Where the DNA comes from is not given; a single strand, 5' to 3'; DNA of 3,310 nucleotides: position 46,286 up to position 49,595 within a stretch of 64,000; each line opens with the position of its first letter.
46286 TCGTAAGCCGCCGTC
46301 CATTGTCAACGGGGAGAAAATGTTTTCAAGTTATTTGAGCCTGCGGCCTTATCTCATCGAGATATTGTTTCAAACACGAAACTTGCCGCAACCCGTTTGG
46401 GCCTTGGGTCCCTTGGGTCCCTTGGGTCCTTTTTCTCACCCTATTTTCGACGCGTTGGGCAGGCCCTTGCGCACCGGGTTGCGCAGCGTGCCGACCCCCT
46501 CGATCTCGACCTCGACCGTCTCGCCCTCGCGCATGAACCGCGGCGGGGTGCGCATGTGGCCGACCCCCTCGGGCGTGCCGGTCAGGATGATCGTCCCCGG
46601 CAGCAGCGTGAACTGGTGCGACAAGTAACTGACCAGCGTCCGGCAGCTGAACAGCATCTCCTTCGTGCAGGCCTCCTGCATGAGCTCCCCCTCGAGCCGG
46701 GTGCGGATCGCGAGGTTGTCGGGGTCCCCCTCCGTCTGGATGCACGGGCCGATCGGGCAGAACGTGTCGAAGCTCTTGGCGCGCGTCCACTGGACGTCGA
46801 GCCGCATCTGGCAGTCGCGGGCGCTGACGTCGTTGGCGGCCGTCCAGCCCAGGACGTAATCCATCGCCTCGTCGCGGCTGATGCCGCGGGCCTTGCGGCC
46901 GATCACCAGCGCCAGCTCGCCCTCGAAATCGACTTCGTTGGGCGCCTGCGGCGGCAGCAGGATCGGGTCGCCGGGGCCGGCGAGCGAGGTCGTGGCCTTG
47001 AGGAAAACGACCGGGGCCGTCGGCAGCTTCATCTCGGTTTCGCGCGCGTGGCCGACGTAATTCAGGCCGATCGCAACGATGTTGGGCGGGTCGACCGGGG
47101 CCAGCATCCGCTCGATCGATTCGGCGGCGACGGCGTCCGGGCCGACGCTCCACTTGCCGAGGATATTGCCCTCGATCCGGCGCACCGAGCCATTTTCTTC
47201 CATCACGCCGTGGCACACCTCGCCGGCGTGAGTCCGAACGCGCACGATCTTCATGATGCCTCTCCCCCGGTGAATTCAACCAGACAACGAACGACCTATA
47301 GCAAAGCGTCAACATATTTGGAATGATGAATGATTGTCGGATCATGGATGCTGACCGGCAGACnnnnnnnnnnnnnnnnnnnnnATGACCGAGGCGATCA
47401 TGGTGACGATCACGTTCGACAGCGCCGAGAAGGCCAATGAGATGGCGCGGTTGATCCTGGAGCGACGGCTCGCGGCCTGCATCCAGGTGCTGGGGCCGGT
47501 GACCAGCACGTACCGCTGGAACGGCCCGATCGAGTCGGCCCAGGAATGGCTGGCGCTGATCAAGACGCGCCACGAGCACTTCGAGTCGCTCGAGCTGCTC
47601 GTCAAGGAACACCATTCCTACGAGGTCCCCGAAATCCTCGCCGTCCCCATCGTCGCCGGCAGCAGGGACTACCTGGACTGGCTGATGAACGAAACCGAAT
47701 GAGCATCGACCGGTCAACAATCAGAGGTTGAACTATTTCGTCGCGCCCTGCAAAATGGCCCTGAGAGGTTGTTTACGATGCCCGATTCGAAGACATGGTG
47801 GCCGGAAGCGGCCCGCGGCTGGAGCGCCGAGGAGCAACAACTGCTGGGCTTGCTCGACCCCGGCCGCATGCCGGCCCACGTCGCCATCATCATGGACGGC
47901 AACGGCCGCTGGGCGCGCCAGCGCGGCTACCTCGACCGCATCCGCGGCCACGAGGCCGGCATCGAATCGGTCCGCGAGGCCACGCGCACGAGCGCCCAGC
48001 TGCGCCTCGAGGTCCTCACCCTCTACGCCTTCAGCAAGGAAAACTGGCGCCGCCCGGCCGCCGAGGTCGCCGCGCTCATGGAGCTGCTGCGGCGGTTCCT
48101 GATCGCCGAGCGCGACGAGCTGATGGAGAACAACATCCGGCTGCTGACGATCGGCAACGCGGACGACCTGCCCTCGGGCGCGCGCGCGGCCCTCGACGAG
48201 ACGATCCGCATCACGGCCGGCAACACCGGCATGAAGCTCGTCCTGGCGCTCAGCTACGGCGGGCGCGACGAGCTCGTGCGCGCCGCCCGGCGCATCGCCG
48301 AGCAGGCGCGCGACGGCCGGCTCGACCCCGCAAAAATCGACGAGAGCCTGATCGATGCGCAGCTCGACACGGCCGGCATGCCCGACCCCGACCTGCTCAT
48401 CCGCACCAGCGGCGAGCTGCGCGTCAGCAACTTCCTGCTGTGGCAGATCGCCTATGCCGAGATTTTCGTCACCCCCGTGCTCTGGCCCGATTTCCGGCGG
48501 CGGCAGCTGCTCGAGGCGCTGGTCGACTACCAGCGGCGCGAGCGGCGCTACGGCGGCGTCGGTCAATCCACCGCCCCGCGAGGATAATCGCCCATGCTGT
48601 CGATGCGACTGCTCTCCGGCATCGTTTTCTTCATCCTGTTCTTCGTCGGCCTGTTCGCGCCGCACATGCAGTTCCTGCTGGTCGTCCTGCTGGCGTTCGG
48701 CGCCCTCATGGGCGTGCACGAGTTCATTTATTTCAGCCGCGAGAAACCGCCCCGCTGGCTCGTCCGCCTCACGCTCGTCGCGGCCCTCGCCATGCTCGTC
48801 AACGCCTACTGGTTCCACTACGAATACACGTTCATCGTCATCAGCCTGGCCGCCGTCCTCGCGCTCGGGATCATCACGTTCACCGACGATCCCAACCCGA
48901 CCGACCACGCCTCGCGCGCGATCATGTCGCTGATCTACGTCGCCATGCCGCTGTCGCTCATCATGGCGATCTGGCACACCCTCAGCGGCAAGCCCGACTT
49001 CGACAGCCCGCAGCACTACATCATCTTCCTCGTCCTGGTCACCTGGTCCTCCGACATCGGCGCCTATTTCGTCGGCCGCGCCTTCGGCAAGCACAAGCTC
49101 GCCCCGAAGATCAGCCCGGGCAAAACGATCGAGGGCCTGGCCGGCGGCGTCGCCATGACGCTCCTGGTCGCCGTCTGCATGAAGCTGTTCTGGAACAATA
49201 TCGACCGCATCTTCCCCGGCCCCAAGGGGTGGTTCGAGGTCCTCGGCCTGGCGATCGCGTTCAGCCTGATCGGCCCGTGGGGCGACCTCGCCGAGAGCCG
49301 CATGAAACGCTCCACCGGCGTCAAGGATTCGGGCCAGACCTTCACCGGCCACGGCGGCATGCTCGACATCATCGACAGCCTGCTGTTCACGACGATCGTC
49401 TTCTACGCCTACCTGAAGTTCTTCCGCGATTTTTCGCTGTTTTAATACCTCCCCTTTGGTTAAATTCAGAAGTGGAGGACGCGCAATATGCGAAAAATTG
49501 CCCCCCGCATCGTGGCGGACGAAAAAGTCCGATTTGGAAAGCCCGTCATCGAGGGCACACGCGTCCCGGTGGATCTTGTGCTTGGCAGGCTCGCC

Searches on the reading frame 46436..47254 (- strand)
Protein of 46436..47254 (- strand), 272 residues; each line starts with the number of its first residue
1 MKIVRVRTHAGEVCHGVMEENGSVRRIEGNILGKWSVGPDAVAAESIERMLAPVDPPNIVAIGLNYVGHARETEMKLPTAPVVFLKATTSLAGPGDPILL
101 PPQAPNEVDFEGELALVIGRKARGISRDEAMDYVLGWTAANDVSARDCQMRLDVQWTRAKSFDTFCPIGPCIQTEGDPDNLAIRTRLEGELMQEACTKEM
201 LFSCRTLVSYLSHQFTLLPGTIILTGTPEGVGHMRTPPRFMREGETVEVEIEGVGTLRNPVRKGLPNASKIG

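Call 57: search_protein_families(library=pfam, proteins=[window:46436-47254:-], max_evalue=0.0001)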
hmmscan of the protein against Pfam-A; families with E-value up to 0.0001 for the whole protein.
window:46436-47254:- (272 aa): 2 families
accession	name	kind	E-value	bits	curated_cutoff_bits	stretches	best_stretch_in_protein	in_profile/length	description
PF01557.24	FAA_hydrolase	-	2.8e-72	243.3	23.9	1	59-262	2-214/214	Fumarylacetoacetate (FAA) hydrolase C-terminal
PF10370.14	Rv2993c-like_N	-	3.9e-06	28.1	21.3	1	1-53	1-50/50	Rv2993c-like, N-terminal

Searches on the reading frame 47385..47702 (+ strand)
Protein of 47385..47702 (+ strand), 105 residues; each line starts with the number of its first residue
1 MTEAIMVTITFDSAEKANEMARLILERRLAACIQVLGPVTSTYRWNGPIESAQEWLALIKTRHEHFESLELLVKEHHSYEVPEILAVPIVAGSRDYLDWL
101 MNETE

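Call 57: search_protein_families(library=pfam, proteins=[window:47385-47702:+], max_evalue=0.0001)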
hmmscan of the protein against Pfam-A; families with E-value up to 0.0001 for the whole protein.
window:47385-47702:+ (105 aa): 1 family
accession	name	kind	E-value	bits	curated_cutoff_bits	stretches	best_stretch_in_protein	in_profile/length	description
PF03091.20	CutA1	-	4.4e-36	123.1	22.4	1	5-102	1-98/99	CutA1 divalent ion tolerance protein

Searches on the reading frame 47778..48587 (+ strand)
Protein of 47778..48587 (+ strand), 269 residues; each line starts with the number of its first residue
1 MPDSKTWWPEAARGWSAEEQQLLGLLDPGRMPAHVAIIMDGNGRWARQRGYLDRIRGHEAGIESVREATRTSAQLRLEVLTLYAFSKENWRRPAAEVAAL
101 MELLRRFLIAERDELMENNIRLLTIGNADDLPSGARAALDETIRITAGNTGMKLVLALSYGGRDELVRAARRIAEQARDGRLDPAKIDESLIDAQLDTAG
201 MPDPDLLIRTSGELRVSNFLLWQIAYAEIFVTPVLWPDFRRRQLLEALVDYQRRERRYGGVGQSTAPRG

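Call 57: search_protein_families(library=pfam, proteins=[window:47778-48587:+], max_evalue=0.0001)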
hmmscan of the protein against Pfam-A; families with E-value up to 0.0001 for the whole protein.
window:47778-48587:+ (269 aa): 1 family
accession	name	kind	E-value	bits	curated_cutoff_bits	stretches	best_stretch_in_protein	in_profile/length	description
PF01255.24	Prenyltransf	-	5.9e-81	271.6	27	1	38-259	1-219/219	Putative undecaprenyl diphosphate synthase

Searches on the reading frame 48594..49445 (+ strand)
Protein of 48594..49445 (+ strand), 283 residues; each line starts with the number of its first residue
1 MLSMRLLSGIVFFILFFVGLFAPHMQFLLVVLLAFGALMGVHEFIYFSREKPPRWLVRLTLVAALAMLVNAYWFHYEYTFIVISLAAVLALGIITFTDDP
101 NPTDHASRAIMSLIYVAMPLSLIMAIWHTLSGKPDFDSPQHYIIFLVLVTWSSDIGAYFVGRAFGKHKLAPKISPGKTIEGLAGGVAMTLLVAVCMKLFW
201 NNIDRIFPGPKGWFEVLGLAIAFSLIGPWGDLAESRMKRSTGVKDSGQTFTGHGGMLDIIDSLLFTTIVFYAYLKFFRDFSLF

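Call 57: search_protein_families(library=pfam, proteins=[window:48594-49445:+], max_evalue=0.0001)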
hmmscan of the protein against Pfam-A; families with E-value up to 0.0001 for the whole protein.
window:48594-49445:+ (283 aa): 1 family
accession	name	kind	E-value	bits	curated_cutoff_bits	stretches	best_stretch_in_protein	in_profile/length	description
PF01148.25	CTP_transf_1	-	4.1e-57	194.5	24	1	4-277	2-264/264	Cytidylyltransferase family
